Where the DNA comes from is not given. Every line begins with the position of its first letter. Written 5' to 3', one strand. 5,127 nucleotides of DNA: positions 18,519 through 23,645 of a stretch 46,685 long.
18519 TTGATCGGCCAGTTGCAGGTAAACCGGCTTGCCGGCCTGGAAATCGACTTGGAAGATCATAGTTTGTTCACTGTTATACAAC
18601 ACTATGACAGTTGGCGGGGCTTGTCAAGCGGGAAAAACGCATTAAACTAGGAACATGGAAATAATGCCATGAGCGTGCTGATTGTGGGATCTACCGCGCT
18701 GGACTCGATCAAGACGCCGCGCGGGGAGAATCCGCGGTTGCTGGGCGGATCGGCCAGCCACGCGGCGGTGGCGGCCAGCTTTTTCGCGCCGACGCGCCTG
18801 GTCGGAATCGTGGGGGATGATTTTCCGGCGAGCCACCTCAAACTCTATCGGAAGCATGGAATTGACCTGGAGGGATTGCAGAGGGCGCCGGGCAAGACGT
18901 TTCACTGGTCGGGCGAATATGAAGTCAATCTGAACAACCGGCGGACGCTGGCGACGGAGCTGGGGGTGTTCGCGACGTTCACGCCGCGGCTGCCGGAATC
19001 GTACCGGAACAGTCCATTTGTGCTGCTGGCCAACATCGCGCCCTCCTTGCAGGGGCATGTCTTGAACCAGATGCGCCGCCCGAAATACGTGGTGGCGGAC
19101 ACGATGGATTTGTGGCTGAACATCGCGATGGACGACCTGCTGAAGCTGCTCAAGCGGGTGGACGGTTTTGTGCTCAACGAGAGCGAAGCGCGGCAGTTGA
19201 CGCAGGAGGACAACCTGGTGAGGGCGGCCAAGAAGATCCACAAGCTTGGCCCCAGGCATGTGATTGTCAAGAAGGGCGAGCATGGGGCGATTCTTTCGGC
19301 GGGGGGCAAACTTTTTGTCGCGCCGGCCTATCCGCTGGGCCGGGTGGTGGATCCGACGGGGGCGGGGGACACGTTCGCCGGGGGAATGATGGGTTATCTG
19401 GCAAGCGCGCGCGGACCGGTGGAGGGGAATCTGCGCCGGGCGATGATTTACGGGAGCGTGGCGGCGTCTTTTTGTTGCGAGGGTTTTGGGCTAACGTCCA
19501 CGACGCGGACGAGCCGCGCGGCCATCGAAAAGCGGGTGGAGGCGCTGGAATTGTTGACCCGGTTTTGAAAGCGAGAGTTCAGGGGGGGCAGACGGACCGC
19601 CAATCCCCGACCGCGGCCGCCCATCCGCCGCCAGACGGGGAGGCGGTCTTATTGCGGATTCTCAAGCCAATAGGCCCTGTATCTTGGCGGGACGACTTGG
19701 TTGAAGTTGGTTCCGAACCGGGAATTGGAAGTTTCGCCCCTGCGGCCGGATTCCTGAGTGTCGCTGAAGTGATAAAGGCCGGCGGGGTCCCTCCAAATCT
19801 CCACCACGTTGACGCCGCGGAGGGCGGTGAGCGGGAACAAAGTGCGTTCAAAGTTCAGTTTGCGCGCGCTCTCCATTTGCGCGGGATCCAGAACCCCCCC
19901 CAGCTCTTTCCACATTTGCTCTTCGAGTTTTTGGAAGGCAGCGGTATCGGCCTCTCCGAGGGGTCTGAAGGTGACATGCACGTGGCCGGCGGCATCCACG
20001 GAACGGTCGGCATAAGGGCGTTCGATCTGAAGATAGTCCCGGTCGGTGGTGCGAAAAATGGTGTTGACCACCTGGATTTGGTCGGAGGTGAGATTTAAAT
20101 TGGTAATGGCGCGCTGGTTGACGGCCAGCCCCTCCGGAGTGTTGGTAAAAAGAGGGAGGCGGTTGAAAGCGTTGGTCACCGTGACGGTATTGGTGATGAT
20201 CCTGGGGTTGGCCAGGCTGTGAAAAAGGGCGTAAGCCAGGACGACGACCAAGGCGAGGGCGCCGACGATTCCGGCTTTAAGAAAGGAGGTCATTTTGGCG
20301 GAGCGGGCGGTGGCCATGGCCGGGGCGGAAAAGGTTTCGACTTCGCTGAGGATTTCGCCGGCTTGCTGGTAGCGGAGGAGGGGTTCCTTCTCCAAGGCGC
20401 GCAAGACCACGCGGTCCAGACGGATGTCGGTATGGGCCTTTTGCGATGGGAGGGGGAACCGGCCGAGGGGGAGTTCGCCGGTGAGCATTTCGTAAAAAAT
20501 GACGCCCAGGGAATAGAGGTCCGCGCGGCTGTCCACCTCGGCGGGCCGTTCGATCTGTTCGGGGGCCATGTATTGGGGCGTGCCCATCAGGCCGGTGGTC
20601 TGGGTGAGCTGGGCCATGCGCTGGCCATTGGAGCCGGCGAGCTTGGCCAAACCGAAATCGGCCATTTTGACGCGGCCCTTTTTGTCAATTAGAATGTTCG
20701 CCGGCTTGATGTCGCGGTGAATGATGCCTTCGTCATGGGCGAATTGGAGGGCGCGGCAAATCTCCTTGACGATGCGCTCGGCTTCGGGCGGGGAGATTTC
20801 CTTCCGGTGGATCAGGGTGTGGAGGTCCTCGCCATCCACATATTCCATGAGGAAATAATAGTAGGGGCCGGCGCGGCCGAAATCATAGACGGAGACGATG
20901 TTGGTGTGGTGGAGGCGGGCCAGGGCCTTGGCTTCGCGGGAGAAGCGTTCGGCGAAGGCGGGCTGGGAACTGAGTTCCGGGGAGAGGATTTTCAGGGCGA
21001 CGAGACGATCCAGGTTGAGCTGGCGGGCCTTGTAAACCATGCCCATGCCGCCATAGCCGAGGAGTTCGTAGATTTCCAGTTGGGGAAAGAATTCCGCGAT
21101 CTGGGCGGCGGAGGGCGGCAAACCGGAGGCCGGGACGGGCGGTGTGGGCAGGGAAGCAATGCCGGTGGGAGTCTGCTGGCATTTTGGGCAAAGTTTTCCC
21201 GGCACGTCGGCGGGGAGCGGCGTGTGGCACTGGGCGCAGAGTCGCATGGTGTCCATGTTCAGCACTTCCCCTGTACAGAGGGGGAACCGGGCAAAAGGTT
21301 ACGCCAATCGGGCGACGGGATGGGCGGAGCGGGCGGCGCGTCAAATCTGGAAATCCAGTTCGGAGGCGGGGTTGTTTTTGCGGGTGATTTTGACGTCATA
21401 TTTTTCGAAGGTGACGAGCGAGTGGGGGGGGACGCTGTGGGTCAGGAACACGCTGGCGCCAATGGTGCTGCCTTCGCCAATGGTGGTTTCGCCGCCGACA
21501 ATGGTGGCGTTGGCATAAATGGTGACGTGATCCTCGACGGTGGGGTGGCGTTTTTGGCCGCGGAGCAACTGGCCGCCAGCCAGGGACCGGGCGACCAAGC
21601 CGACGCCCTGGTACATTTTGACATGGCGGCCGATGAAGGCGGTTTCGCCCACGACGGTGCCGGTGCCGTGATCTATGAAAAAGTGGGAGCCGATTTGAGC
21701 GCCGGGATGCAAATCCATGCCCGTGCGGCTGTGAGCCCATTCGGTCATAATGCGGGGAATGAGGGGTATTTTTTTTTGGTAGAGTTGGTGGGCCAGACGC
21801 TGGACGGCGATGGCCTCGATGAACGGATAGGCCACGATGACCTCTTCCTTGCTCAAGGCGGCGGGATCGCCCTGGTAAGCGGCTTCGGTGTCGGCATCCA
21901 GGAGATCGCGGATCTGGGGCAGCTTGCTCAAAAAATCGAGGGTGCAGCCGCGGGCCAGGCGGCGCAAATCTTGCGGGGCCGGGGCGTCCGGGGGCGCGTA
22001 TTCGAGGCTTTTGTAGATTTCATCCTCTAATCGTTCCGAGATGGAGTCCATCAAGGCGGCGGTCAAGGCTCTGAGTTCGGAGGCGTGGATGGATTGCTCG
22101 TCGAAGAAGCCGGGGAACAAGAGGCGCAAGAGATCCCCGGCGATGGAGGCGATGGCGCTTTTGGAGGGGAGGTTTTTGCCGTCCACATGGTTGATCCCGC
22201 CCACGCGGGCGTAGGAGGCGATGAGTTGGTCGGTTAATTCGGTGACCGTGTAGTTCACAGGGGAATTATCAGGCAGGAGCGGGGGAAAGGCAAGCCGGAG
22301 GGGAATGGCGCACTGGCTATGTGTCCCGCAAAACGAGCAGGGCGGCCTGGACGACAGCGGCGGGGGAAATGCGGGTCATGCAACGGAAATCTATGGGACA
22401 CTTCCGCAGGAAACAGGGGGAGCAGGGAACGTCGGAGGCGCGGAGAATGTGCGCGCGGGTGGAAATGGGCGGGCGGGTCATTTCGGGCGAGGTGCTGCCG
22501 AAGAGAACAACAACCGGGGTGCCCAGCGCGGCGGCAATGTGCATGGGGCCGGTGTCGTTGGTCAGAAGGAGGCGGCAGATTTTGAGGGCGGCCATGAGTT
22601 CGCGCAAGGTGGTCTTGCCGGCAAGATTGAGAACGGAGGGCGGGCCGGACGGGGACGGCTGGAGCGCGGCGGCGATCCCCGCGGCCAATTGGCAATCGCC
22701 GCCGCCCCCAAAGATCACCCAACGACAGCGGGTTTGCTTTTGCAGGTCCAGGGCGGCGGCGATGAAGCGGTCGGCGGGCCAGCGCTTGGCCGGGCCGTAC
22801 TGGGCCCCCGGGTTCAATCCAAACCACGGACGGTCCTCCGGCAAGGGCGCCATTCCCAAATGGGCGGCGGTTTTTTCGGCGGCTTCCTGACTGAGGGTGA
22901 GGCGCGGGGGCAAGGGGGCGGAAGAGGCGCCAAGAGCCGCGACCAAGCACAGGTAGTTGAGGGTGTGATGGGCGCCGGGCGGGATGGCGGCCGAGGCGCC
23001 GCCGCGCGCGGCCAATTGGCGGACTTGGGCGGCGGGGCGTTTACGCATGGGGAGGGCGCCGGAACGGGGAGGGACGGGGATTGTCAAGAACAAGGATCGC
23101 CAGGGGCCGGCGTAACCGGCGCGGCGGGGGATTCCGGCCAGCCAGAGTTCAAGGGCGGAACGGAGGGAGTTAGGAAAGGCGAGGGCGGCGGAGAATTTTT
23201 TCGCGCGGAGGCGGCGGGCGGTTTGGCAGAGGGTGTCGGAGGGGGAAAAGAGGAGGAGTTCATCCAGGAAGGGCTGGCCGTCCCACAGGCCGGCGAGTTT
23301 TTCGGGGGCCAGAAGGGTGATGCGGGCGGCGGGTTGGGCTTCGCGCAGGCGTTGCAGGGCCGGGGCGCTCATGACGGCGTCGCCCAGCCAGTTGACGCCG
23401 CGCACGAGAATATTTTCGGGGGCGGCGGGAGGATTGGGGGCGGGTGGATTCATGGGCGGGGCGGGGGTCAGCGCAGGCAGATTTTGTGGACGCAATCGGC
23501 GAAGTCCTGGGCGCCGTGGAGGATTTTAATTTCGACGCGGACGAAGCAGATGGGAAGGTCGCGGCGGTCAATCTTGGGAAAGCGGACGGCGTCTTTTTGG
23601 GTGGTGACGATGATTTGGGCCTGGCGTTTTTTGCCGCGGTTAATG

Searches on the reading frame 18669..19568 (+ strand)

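Call 9: search_protein_families(library=pfam, proteins=[window:18669-19568:+], max_evalue=0.01)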
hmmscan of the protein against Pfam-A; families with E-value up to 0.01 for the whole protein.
window:18669-19568:+ (299 aa): 2 families
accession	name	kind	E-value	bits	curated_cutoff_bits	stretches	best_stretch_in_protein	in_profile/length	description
PF00294.29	PfkB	-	1.2e-29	104.1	25.8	1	26-278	36-298/302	pfkB family carbohydrate kinase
PF08543.17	Phos_pyr_kin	-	0.00042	20.2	27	1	148-248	103-215/246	Phosphomethylpyrimidine kinase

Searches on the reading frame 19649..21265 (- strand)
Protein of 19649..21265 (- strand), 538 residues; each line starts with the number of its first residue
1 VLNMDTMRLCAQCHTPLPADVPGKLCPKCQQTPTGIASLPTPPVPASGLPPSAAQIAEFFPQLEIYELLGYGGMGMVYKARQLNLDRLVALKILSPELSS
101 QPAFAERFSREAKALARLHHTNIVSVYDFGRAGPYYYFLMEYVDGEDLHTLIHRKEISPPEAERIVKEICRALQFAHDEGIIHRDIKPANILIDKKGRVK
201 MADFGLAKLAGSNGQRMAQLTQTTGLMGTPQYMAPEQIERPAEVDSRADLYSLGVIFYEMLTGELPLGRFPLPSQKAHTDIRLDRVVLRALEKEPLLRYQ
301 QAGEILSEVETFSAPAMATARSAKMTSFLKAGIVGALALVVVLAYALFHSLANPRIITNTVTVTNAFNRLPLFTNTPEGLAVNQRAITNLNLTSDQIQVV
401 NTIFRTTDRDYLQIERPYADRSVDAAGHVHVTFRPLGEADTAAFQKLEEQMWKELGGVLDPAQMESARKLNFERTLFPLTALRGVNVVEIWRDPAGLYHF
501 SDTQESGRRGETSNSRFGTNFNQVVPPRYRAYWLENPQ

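Call 9: search_protein_families(library=pfam, proteins=[window:19649-21265:-], max_evalue=0.01)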
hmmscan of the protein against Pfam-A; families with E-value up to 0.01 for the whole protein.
window:19649-21265:- (538 aa): 8 families
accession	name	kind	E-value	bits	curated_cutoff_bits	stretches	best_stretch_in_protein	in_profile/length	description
PF00069.31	Pkinase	-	1.7e-55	188.7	31.7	1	64-268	2-198/263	Protein kinase domain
PF07714.23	PK_Tyr_Ser-Thr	-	8.1e-35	120.8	23.1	1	64-270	2-208/258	Protein tyrosine and serine/threonine kinase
PF03109.22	ABC1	-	2.7e-08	33.7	22.9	1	138-209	145-216/244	ABC1 atypical kinase-like domain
PF01636.29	APH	-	1.9e-07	31.5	23.2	1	104-174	33-105/239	Phosphotransferase enzyme family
PF01163.29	RIO1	-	0.00042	20.4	22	1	109-205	56-149/187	RIO domain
PF14531.12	Kinase-like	-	0.00095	18.9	25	1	171-268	156-252/289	Kinase-like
PF17667.7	Pkinase_fungal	-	0.003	16.8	24.1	1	177-239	304-366/387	Fungal protein kinase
PF06293.20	Kdo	-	0.0054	16.6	21.3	0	138-204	94-166/207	Lipopolysaccharide kinase (Kdo/WaaP) family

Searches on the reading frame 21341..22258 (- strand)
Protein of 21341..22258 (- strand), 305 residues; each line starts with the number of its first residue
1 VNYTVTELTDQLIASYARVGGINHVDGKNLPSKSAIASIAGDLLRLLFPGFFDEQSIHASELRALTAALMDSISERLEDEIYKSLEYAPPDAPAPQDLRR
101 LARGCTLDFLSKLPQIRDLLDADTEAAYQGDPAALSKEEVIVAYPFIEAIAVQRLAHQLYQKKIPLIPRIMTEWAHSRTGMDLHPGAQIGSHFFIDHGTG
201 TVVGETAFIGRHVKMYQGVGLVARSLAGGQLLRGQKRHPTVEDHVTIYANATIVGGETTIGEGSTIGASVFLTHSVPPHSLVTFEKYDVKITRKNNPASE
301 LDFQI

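Call 9: search_protein_families(library=pfam, proteins=[window:21341-22258:-], max_evalue=0.01)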
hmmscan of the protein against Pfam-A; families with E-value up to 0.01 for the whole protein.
window:21341-22258:- (305 aa): 1 family
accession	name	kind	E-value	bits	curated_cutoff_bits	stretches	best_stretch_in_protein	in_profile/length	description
PF00132.30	Hexapep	-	2.2e-06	27.5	27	1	238-273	1-35/36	Bacterial transferase hexapeptide (six repeats)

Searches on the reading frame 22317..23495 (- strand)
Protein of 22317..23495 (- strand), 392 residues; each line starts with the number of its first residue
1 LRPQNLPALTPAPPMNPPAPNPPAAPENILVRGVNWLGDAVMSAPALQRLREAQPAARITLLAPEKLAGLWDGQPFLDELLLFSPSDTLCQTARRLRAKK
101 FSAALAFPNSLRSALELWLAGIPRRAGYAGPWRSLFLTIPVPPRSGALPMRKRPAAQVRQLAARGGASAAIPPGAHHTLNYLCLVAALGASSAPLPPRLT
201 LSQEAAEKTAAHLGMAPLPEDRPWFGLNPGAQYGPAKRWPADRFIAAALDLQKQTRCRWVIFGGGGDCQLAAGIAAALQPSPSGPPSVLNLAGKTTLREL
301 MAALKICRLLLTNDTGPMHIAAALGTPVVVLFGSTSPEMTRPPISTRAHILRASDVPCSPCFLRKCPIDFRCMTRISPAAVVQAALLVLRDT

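Call 8: search_protein_families(library=pfam, proteins=[window:22317-23495:-], max_evalue=0.01)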
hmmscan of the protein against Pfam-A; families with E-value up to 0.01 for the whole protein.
window:22317-23495:- (392 aa): 1 family
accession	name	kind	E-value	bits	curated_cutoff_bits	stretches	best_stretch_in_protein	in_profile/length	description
PF01075.23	Glyco_transf_9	-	1.7e-40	139.3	22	1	92-368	4-243/247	Glycosyltransferase family 9 (heptosyltransferase)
